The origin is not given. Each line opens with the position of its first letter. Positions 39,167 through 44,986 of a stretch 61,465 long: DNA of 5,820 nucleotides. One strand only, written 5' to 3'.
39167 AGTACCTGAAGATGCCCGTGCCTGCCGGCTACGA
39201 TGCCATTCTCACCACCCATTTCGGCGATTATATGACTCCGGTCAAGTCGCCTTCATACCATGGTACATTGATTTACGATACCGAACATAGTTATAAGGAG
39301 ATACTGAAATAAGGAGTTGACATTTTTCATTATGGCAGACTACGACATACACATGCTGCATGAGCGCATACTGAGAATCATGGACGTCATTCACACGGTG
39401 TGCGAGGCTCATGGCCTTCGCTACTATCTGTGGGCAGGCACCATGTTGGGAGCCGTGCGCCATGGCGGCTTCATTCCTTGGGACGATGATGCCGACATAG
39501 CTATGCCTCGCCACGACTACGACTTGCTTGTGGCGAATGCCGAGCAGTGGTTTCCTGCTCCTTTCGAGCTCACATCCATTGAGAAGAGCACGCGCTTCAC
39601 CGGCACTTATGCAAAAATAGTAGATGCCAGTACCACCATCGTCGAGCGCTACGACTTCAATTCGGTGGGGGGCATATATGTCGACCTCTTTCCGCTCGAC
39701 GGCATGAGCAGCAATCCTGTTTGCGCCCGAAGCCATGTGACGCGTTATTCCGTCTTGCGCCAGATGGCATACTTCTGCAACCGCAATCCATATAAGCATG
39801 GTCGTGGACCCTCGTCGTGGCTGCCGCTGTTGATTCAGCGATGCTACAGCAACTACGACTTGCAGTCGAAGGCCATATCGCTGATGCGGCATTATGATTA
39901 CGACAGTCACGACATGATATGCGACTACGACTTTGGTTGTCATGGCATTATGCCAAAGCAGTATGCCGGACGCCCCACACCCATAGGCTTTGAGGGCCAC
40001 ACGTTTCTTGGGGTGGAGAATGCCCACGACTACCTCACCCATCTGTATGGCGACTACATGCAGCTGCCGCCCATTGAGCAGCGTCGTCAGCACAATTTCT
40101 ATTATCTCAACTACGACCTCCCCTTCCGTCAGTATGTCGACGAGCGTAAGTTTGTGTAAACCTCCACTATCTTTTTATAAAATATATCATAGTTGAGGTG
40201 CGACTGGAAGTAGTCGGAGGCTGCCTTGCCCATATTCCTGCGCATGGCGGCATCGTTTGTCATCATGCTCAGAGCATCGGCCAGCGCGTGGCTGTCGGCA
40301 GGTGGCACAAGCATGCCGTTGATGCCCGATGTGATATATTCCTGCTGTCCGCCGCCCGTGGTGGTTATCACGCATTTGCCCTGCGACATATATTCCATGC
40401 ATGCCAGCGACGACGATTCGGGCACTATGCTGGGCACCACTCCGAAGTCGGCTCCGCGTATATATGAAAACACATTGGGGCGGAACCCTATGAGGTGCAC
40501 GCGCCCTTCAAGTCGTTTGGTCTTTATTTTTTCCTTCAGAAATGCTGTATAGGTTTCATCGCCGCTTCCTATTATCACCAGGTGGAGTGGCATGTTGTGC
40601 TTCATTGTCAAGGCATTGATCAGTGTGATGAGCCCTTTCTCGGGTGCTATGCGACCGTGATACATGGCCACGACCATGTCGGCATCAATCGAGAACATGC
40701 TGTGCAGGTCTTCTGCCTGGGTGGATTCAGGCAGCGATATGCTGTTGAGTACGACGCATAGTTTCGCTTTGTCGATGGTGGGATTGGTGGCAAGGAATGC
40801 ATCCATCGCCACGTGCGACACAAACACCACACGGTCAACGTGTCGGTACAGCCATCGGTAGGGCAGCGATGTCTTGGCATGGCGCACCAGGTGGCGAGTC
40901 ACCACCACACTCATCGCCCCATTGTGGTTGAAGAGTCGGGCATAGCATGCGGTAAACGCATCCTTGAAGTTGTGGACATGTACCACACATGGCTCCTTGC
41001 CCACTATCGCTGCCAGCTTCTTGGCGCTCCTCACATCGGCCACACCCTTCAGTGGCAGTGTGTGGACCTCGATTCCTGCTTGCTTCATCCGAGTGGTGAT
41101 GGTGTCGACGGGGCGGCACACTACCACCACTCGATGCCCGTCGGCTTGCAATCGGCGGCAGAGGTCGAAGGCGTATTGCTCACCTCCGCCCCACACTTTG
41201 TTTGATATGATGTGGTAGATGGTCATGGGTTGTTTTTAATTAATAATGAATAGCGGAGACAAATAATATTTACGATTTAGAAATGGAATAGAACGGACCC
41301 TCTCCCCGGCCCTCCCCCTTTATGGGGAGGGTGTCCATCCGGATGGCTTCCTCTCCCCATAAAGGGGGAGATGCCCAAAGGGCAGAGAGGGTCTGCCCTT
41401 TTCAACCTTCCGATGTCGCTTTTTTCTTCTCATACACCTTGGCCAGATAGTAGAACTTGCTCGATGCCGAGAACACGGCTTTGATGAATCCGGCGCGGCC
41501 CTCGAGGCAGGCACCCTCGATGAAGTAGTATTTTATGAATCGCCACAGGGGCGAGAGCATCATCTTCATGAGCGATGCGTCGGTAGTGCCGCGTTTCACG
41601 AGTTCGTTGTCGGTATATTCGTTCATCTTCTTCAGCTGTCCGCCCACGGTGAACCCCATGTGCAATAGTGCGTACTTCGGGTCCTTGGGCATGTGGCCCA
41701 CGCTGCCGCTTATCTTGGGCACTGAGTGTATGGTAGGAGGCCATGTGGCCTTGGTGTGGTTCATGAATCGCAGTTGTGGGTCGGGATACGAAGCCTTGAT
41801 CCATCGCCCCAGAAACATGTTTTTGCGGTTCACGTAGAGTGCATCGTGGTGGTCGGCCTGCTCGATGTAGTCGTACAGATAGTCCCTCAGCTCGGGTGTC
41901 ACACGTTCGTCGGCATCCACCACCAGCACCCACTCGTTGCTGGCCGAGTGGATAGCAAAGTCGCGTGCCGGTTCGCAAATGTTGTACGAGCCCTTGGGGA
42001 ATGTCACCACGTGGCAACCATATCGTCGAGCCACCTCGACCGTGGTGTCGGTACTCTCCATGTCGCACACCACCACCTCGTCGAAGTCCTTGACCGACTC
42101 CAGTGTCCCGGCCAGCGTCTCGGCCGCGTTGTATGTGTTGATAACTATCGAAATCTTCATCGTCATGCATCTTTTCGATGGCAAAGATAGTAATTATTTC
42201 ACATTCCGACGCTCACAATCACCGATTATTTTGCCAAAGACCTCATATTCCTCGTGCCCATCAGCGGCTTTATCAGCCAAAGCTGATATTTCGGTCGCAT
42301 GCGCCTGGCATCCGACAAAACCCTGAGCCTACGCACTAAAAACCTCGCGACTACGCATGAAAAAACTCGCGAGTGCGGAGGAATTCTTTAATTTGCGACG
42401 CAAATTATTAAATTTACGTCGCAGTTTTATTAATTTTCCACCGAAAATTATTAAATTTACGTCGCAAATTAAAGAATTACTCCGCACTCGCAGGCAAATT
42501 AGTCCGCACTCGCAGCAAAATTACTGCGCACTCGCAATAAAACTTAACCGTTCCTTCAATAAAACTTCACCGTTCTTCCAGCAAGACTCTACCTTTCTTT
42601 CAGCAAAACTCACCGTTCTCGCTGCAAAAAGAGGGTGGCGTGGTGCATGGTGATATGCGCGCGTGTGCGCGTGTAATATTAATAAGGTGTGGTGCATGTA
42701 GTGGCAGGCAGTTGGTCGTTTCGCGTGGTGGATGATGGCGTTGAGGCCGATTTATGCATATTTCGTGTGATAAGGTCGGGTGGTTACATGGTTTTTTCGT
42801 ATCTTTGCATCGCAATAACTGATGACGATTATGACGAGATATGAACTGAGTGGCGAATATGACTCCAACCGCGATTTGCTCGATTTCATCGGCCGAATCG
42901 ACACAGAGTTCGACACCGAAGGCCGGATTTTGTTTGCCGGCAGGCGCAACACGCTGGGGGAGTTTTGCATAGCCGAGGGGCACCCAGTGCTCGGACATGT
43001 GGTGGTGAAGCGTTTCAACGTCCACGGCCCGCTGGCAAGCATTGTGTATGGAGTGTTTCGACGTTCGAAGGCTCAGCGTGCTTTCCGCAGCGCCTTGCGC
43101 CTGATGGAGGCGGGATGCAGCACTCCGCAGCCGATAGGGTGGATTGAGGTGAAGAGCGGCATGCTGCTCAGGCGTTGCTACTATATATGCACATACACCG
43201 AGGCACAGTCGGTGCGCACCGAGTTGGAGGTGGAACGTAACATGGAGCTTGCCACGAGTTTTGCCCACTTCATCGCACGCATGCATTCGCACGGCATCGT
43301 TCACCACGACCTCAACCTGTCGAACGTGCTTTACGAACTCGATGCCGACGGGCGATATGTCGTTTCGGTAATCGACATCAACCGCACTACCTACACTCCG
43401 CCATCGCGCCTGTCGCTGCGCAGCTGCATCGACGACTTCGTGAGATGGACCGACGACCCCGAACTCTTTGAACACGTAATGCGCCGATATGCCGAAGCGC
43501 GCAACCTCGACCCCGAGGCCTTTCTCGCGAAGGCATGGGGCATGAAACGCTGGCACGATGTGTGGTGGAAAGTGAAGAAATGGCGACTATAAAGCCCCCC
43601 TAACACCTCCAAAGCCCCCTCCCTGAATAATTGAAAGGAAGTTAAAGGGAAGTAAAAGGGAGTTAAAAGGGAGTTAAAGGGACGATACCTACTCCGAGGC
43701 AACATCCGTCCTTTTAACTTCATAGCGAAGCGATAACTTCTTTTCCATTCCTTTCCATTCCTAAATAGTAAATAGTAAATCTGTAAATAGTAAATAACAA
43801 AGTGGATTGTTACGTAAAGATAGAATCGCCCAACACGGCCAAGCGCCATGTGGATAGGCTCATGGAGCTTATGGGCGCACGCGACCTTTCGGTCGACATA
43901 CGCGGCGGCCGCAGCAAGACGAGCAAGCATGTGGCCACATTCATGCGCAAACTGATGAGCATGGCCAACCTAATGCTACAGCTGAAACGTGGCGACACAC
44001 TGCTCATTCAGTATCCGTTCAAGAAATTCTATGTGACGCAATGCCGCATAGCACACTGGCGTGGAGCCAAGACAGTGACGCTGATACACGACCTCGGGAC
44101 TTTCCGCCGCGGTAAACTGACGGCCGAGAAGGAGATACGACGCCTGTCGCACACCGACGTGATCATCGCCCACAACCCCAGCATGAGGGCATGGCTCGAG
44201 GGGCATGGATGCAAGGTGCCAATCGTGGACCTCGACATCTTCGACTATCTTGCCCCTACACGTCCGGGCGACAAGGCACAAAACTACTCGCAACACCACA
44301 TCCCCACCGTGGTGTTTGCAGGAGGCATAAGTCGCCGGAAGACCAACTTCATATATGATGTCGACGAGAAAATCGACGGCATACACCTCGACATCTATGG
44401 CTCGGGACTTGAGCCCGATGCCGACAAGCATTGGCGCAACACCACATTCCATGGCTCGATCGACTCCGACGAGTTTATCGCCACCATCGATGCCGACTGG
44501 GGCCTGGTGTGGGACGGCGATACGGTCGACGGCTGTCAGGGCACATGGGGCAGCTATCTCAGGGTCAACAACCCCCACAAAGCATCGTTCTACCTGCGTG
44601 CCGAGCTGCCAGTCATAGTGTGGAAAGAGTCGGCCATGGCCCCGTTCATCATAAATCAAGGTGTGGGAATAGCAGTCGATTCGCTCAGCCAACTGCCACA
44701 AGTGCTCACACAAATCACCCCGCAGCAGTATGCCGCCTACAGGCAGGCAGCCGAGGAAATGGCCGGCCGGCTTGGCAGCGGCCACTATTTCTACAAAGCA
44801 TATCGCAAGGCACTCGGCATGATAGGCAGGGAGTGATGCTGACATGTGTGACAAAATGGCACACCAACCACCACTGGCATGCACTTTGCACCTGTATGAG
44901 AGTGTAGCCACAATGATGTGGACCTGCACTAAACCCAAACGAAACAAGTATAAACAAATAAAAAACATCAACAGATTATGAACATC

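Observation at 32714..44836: LPS-core-like glycan locus with a complete 2-aminoethylphosphonate synthesis and transfer module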

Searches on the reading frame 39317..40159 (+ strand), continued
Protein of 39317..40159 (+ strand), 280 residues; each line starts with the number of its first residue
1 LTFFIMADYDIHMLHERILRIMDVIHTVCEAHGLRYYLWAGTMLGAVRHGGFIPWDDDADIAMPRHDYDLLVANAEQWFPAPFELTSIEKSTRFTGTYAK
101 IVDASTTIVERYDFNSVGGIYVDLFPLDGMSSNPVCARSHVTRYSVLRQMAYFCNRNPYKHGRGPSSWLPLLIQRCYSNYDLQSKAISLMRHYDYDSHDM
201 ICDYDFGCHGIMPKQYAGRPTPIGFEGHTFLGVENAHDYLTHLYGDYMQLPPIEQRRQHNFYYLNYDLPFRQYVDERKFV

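Call 69: search_solved_structures(query=window:39332-40159:+, max_evalue=1, show_alignments=3)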
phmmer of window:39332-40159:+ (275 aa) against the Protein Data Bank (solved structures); distinct sequences matched with E-value up to 1: 2.
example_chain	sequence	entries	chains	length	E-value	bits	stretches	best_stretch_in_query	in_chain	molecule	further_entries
6kaj_A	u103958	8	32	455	2.4e-07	33.7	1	21-72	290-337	Fukutin-related protein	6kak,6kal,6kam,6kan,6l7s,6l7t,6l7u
5e7t_B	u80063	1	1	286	0.6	12.7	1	46-125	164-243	Minor structural protein 5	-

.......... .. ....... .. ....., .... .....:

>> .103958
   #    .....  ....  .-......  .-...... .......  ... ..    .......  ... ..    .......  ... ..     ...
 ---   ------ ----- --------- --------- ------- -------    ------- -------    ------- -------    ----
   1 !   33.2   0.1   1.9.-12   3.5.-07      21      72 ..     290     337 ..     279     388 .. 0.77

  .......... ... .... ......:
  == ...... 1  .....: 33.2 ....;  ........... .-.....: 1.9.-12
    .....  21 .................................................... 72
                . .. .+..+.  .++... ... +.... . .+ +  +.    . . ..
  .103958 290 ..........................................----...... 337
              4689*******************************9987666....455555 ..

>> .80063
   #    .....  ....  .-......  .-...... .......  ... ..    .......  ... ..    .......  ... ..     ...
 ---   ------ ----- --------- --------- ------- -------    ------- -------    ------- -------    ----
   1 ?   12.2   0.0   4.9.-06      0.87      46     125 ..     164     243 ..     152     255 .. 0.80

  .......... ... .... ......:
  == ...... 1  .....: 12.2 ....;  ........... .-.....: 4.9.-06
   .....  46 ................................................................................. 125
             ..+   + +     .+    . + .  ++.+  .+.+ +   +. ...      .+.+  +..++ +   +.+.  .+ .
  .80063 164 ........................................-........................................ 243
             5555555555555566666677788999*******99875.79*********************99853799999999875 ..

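Call 79: find_encoding_contigs(protein=P0180, flank=7000, max_places=1)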
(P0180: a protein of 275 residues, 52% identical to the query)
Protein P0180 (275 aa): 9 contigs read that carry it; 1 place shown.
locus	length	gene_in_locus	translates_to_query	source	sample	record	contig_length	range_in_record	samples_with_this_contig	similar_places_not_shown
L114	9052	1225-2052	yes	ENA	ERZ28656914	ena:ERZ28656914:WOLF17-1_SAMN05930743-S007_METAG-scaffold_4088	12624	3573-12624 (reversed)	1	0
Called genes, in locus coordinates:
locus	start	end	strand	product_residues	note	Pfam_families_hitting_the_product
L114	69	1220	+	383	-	PF00266:Aminotran_5, PF01212:Beta_elim_lyase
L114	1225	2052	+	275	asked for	PF04991:LicD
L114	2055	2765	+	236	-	PF00535:Glycos_transf_2, PF10111:Glyco_tranf_2_2 (weak)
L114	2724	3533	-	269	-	PF00535:Glycos_transf_2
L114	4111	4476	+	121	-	-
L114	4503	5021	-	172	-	PF12850:Metallophos_2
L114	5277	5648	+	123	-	-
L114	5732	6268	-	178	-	PF03703:bPH_2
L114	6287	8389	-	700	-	PF07715:Plug, PF00593:TonB_dep_Rec_b-barrel, PF14905:OMP_b-brl_3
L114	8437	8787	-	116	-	-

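Call 80: find_encoding_contigs(protein=P0227, flank=7000, max_places=1)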
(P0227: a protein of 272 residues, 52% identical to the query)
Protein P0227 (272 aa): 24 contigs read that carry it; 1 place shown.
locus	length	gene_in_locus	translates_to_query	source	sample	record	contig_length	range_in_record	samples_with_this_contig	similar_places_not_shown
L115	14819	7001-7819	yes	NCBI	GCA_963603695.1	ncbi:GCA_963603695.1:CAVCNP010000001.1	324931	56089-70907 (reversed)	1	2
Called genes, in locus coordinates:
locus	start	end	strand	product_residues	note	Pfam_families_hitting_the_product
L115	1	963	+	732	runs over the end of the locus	PF17876:CSD2, PF17849:OB_Dis3 (weak), PF00773:RNB, PF00575:S1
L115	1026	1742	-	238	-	PF14127:DUF4294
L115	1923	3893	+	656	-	PF00884:Sulfatase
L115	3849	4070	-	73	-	-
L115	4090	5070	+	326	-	PF04991:LicD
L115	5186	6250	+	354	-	PF00155:Aminotran_1_2, PF04864:Alliinase_C (weak)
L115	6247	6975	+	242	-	PF00483:NTP_transferase, PF12804:NTP_transf_3, PF20202:DUF6564 (weak)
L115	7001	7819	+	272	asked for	PF04991:LicD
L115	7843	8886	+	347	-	PF26334:Gtf3_N, PF26337:Gtf3_C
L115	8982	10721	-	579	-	PF11551:Omp28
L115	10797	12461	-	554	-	-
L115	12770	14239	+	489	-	PF13424:TPR_12 (weak), PF12833:HTH_18, PF00165:HTH_AraC (weak)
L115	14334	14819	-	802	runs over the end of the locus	-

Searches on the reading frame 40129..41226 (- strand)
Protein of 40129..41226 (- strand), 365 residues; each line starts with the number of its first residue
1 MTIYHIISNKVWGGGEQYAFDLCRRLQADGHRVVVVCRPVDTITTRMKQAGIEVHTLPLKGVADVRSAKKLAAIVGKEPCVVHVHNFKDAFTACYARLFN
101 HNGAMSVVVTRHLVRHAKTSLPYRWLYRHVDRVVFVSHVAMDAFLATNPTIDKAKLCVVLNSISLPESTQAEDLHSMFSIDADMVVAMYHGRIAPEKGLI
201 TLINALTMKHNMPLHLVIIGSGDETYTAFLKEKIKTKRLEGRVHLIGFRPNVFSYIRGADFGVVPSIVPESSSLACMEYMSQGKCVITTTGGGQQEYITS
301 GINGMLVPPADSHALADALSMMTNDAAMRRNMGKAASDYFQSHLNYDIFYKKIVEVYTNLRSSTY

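Call 4: search_protein_families(library=pfam, proteins=[window:40129-41226:-], max_evalue=0.001)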
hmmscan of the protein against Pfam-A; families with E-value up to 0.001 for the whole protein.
window:40129-41226:- (365 aa): 5 families
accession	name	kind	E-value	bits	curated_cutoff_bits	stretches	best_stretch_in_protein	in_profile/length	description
PF00534.26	Glycos_transf_1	-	1.7e-28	99.7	26.4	1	182-336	13-169/172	Glycosyl transferases group 1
PF13692.12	Glyco_trans_1_4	-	4.1e-26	92.4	27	1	187-324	4-141/142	Glycosyl transferases group 1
PF13579.12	Glyco_trans_4_4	-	2e-17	64.4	29.7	1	13-161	1-157/158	Glycosyl transferase 4-like domain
PF13439.12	Glyco_transf_4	-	1.6e-16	61.3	28.5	1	12-164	1-167/170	Glycosyltransferase Family 4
PF13477.12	Glyco_trans_4_2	-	0.00011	22.8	23.4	1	15-135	9-137/139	Glycosyl transferase 4-like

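Call 6: search_protein_families(library=ncbifam, proteins=[window:40129-41226:-], max_evalue=0.001)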
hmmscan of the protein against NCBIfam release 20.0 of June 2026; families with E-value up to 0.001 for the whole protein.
window:40129-41226:- (365 aa): 31 families (the best 25 are shown)
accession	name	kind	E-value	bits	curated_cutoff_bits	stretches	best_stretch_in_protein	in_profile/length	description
TIGR03088.1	stp2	hypoth_equivalog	2.3e-30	105.9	409.05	1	2-359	3-372/374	TIGR03088 family PEP-CTERM/XrtA system glycosyltransferase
NF041876.1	EPS_EpsE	equivalog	8.6e-23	81.2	400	1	189-338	219-374/389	exopolysaccharide biosynthesis GT4 family glycosyltransferase EpsE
TIGR04157.1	glyco_rSAM_CFB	subfamily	1.3e-20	73.7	400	1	124-357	164-406/406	TIGR04157 family glycosyltransferase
TIGR02149.1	glgA_Coryne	subfamily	1e-18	67.6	302.4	1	127-359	142-389/391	glycogen synthase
NF012028.0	PRK15484.1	subfamily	3.6e-18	65.8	618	1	150-354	157-372/380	lipopolysaccharide N-acetylglucosaminyltransferase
TIGR03999.1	thiol_BshA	equivalog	5.3e-18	65.1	273.7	1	11-359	10-372/375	N-acetyl-alpha-D-glucosaminyl L-malate synthase BshA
NF046085.1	XrtY_assoc_Gly1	equivalog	2.2e-17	63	400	1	150-360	178-384/387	XrtY-associated glycosyltransferase XYAG1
NF007640.0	PRK10307.1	subfamily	3.8e-16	59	276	1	118-355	160-402/411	WcaI family glycosyltransferase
NF050063.1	ProtGlycPglJ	equivalog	1.3e-15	57.5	500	1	120-337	135-344/363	N-acetylgalactosamine-N,N'-diacetylbacillosaminyl-diphospho-undecaprenol 4-alpha-N-acetylgalactosaminyltransferase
NF038295.1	EPS_HpsP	equivalog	1.8e-15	56.8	550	1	159-360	181-387/388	hormogonium polysaccharide biosynthesis glycosyltransferase HpsP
TIGR04063.1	stp3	hypoth_equivalog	3.4e-15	55.9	442.05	1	127-360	155-395/397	TIGR04063 family PEP-CTERM/XrtA system glycosyltransferase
NF041010.1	glycosy_Agl16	equivalog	6.9e-14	51.5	575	1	11-360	13-351/352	glycosylation protein Agl16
NF053787.1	GlcN_PG_synth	equivalog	8.7e-13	47.8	480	1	124-360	138-359/361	N-acetylglucosaminyl phosphatidylglycerol synthase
TIGR03449.1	mycothiol_MshA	equivalog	1e-12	47.7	462.5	1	174-359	210-402/406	D-inositol-3-phosphate glycosyltransferase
NF047881.1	glyco_SdgB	exception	1.8e-10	40.1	800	1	190-336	327-473/496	serine-aspartate repeat adhesin O-glycosyltransferase SdgB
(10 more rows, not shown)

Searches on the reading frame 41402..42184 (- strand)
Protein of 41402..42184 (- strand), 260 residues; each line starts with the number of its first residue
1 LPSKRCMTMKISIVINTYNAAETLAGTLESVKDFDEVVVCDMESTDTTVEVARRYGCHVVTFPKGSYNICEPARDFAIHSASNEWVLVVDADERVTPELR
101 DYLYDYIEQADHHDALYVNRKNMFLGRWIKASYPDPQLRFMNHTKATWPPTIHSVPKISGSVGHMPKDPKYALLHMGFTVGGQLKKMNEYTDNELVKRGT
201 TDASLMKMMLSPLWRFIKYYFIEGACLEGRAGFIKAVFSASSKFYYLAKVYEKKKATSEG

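Call 4: search_protein_families(library=pfam, proteins=[window:41402-42184:-], max_evalue=0.001)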
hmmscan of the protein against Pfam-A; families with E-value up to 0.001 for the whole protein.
window:41402-42184:- (260 aa): 2 families
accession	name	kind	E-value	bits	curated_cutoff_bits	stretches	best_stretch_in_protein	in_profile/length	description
PF00535.33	Glycos_transf_2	-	1.7e-17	64.3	23.3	1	12-119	1-115/168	Glycosyl transferase family 2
PF13704.12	Glyco_tranf_2_4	-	0.00033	21.5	27.5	1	33-93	18-82/98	Glycosyl transferase family 2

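Call 6: search_protein_families(library=ncbifam, proteins=[window:41402-42184:-], max_evalue=0.001)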
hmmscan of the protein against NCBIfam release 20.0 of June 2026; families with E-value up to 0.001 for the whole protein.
window:41402-42184:- (260 aa): 12 families
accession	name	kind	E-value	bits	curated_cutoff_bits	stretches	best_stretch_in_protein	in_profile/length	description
TIGR04283.1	glyco_like_mftF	equivalog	1.2e-10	41.3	182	1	11-115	1-105/221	TIGR04283 family arsenosugar biosynthesis glycosyltransferase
NF007482.0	PRK10073.1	equivalog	6.3e-09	35.3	423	1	8-124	5-126/334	glycosyltransferase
TIGR04195.1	S_glycosyl_SunS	equivalog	7.5e-08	31.6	350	1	9-93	57-142/421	SunS family peptide S-glycosyltransferase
TIGR04182.1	glyco_TIGR04182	equivalog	1.4e-07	31.2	325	1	11-109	2-99/293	S-layer glycoprotein N-glycosyltransferase AglJ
NF010496.0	PRK13915.1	equivalog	4.6e-07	29.2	262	1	7-61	29-90/307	glucosyl-3-phosphoglycerate synthase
NF041875.1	EPS_EpsD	equivalog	9.7e-06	25.2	370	1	11-99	1-96/325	exopolysaccharide biosynthesis glycosyltransferase EpsD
NF053739.1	GlytfEpsEBac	equivalog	1.5e-05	24.1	450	1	10-58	2-54/265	glycosyltransferase EpsE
NF041391.1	DPhHxTase_Halo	equivalog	6.8e-05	21.9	375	1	17-96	3-82/213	dolichyl-phosphate hexose transferase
NF058614.1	PPMAGASynPpgS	equivalog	8.9e-05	22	370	1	12-63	3-55/226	polyprenyl-phospho-N-acetylgalactosaminyl synthase PpgS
NF047683.1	TeichurnBiosyTuaG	equivalog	0.00012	21.8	400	1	9-110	6-114/252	teichuronic acid biosynthesis protein TuaG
NF038302.1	EPS_HpsE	equivalog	0.00027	20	300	1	9-98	1-102/307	hormogonium polysaccharide biosynthesis glycosyltransferase HpsE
NF038299.1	EPS_HpsN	equivalog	0.00031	19.8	425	1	10-99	2-98/317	hormogonium polysaccharide biosynthesis glycosyltransferase HpsN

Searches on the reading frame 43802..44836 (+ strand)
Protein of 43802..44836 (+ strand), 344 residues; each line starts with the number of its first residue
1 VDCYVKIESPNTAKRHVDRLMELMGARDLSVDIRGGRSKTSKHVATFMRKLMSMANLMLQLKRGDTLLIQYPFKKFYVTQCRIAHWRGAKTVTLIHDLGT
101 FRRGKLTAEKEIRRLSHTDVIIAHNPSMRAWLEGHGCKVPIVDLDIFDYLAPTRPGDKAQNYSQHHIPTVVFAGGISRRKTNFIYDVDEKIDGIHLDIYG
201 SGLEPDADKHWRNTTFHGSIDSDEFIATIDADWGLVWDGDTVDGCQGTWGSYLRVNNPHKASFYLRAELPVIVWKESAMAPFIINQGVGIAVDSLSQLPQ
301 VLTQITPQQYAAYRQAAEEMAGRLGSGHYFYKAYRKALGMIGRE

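Call 5: search_protein_families(library=pfam, proteins=[window:43802-44836:+], max_evalue=0.001)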
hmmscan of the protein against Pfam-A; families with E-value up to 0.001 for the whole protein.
window:43802-44836:+ (344 aa): 0 families

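Call 7: search_protein_families(library=ncbifam, proteins=[window:43802-44836:+], max_evalue=0.001)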
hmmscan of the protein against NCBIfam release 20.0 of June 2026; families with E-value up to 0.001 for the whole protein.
window:43802-44836:+ (344 aa): 7 families
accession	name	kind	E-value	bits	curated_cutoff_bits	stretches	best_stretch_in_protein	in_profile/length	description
NF007326.0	PRK09814.2-3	equivalog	8.1e-66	222.5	420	1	42-340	46-346/349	beta-1,6-galactofuranosyltransferase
NF007324.0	PRK09814.1-3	equivalog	1.1e-40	139.7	713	1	54-332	53-318/330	beta-1,6-galactofuranosyltransferase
NF007323.0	PRK09814.1-2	equivalog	5.4e-38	130.9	529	1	54-334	55-322/327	beta-1,6-galactofuranosyltransferase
NF007325.0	PRK09814.1-4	equivalog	1.1e-22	80.7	491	1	53-341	54-334/337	sugar transferase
NF007328.0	PRK09814.3-2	equivalog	2.1e-20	73.1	450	1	169-320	35-180/208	beta-1,6-galactofuranosyltransferase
NF007327.0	PRK09814.3-1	equivalog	2e-19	70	792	1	168-319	190-335/364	beta-1,6-galactofuranosyltransferase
NF007322.0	PRK09814.1-1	equivalog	1e-13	51.2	580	1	55-328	56-320/336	sugar transferase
